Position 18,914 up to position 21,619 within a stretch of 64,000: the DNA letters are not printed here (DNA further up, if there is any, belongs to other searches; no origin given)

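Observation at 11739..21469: Two convergent paralogous T9SS adhesin genes (2123 aa and 802 aa) bracketing the exosortase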

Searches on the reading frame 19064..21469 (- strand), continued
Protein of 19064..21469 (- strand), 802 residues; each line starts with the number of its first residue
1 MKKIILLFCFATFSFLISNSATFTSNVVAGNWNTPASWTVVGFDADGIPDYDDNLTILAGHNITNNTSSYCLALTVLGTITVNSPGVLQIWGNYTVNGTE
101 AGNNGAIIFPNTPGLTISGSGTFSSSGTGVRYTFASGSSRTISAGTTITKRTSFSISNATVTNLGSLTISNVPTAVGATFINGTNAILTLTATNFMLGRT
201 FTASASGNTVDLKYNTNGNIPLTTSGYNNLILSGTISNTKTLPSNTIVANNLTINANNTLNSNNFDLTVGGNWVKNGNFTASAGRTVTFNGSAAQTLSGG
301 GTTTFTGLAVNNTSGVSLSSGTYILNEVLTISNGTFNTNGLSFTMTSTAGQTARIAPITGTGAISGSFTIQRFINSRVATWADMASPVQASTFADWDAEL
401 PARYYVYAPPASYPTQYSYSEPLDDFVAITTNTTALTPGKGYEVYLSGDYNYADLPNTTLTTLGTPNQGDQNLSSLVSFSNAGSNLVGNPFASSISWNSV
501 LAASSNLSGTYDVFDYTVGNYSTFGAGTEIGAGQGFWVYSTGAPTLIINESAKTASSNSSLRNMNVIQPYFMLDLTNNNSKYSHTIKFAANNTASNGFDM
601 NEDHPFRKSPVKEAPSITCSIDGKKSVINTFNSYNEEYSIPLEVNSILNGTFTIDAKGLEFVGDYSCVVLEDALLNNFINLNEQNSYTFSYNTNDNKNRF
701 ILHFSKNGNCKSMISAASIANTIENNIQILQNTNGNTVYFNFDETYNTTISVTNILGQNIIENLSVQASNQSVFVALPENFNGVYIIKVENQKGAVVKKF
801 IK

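Call 18: find_encoding_contigs(protein=P0114, flank=10000, max_places=1)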
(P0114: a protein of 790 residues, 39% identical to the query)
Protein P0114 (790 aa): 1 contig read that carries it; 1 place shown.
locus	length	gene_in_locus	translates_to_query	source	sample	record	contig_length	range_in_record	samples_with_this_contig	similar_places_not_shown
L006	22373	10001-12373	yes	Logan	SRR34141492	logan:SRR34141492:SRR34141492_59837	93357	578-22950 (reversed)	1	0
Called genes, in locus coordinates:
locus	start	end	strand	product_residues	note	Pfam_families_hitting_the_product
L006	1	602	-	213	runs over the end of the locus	PF17784:Sulfotransfer_4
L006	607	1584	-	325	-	PF01041:DegT_DnrJ_EryC1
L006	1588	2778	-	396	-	PF01041:DegT_DnrJ_EryC1, PF00155:Aminotran_1_2, PF01053:Cys_Met_Meta_PP (weak)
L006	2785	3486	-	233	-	PF05175:MTS (weak), PF13847:Methyltransf_31, PF08241:Methyltransf_11 (weak), PF08242:Methyltransf_12 (weak), PF13649:Methyltransf_25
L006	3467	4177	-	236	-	PF08889:WbqC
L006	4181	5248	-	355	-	PF01041:DegT_DnrJ_EryC1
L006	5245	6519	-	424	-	PF00005:ABC_tran, PF13304:AAA_21 (faint)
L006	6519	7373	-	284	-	PF01061:ABC2_membrane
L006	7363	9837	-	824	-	-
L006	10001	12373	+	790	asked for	-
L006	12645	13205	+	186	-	PF09721:Exosortase_EpsH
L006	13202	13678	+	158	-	-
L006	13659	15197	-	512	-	PF01564:Spermine_synth, PF13649:Methyltransf_25 (faint)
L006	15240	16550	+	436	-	PF09594:GT87 (weak), PF13231:PMT_2, PF02366:PMT (weak)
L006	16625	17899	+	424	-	PF00464:SHMT, PF00155:Aminotran_1_2 (weak)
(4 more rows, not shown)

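Call 38: predict_structure(alignment_id=A3)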
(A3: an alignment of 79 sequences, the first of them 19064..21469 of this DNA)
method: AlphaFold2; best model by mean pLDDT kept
length: 802 residues; sequences in the alignment: 79
mean_pLDDT: 90.7   pTM: 0.77
mean pLDDT of the five models: 90.7, 90.4, 89.5, 89.4, 88.4
residues with pLDDT >= 90: 554; 70-90: 211; 50-70: 28; < 50: 9
segments of 3 or more residues with pLDDT < 50: 715-721
pLDDT, mean of each block of 10 residues (from residue 1): 67 62 96 96 92 96 97 97 96 97 94 94 82 95 96 93 97 95 98 96 97 97 97 97 98 98 98 98 97 96 97 98 98 97 94 96 97 87 92 91 80 86 87 92 90 90 96 93 90 95 93 86 86 92 94 85 65 91 91 84 84 89 87 89 91 93 89 89 92 88 84 48 75 89 88 92 91 91 92 88 86
secondary structure, 60 per line:
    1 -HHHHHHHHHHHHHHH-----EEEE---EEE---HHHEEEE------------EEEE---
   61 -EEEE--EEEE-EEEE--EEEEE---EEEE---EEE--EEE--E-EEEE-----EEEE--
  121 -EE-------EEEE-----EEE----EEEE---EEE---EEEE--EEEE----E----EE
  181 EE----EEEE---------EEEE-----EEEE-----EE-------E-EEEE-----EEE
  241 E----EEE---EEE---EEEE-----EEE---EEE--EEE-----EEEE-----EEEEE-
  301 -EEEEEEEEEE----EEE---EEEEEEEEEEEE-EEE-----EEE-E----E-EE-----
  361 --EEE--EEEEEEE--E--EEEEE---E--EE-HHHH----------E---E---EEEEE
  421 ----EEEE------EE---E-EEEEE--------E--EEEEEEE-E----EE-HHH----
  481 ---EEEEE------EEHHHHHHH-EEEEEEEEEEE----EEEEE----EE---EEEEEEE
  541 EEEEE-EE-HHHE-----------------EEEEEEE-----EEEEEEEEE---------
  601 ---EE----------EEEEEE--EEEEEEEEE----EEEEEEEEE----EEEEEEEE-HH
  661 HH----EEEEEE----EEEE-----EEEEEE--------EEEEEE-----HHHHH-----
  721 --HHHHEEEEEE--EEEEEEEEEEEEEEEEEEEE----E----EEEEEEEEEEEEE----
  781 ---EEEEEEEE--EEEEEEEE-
elements in order (helices of 4 or more, strands of 3 or more residues): H2-16 E22-25 E29-31 E38-41 E54-57 E62-65 E68-71 E73-76 E79-83 E87-90 E94-96 E99-101 E106-109 E115-118 E131-134 E140-142 E147-150 E154-156 E160-163 E166-169 E179-182 E187-190 E200-203 E209-212 E229-232 E238-241 E246-248 E252-254 E258-261 E267-269 E273-275 E278-280 E286-289 E295-299 E302-311 E316-318 E322-333 E335-337 E343-345 E363-365 E368-374 E380-384 H394-397 E416-420 E425-428 E442-446 E458-464 E484-488 H497-503 E505-515 E520-524 E534-545 E571-577 E583-591 E616-621 E624-632 E637-645 E650-657 H659-662 E667-672 E677-680 E686-691 E700-705 H711-715 H723-726 E727-732 E735-754 E764-776 E784-791 E794-801
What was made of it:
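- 19061..21469 (-): 802-aa T9SS type-A surface protein ('T-type' RemA-family paralog). Residue layout: signal peptide; right-handed beta-helix 22-340; shared module 329-718; CTD 732-802. It is the conserved first gene of the XrtX cassette. The AF2 model has pLDDT 90.7 (call 38).
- On T9SS type-A cargo: The AF2 model places residues 2-16 in a separate helix (call 38).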

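Call 95: search_solved_structures(query=window:19064-21469:-, max_evalue=0.1)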
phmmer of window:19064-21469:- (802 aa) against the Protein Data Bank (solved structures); distinct sequences matched with E-value up to 0.1: 0.
